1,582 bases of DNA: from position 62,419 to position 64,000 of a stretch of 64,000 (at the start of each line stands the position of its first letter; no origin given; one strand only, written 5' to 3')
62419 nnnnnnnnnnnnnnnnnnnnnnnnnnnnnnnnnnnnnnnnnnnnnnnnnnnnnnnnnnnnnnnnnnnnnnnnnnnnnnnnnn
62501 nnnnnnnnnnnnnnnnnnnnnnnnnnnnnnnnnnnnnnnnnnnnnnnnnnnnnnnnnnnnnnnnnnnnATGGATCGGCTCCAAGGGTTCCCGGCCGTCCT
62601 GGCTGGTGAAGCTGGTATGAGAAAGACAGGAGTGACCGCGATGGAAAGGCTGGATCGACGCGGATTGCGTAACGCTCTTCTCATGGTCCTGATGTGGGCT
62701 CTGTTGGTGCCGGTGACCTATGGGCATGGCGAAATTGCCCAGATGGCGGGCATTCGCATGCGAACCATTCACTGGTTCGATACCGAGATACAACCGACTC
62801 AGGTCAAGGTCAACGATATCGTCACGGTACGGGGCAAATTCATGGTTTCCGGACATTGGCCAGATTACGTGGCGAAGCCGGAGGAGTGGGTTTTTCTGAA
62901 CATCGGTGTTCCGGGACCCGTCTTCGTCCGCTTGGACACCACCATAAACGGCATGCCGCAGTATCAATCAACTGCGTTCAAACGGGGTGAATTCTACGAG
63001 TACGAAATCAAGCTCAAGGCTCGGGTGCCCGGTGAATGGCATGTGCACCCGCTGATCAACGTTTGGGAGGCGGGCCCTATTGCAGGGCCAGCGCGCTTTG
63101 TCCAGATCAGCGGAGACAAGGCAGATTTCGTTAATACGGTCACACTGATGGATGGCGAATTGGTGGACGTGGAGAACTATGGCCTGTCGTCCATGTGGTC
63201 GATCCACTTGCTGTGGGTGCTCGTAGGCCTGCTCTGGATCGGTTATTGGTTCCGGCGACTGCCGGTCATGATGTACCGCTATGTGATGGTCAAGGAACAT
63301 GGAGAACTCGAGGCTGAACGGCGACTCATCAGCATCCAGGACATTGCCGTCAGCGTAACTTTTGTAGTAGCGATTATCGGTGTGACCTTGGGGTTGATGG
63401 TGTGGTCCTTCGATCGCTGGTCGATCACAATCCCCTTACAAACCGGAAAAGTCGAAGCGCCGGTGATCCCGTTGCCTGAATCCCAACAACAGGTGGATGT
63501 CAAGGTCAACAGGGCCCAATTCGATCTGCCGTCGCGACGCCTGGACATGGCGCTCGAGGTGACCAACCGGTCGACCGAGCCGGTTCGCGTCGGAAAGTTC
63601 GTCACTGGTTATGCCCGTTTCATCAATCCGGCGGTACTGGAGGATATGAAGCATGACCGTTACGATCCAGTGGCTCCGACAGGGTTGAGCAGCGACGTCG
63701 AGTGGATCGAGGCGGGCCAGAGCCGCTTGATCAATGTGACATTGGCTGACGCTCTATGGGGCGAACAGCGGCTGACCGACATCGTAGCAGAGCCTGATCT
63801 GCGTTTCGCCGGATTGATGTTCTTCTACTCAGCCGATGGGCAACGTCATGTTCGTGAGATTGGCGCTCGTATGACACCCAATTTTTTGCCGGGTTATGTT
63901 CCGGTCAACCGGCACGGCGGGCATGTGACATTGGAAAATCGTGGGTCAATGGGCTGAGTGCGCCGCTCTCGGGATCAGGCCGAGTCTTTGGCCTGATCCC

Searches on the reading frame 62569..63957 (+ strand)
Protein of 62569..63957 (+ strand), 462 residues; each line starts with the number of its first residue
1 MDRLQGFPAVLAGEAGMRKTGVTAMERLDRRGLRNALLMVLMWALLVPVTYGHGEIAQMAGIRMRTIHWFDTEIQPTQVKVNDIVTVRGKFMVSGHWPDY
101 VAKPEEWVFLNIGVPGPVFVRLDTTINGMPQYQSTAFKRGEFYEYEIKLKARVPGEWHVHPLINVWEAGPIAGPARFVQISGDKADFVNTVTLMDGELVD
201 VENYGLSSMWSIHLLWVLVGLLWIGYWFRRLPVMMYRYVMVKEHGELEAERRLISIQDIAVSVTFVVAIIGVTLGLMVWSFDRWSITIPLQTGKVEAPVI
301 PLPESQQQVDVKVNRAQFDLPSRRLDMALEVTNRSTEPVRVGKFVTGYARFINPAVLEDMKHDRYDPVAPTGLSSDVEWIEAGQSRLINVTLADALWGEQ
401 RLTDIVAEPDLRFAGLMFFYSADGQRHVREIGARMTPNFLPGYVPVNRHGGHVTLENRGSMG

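Call 36: search_protein_families(library=ncbifam, proteins=[window:62569-63957:+], max_evalue=0.01)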
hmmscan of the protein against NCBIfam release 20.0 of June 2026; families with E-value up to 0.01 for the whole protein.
window:62569-63957:+ (462 aa): 2 families
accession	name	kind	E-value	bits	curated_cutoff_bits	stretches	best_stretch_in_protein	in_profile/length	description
NF041640.1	AmoB_BACT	equivalog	7.7e-134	446.6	336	1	37-439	13-410/410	bacterial ammonia monooxygenase, subunit AmoB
TIGR03079.1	CH4_NH3mon_ox_B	equivalog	1.3e-101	340.4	394.9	1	41-439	8-399/399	methane monooxygenase/ammonia monooxygenase subunit B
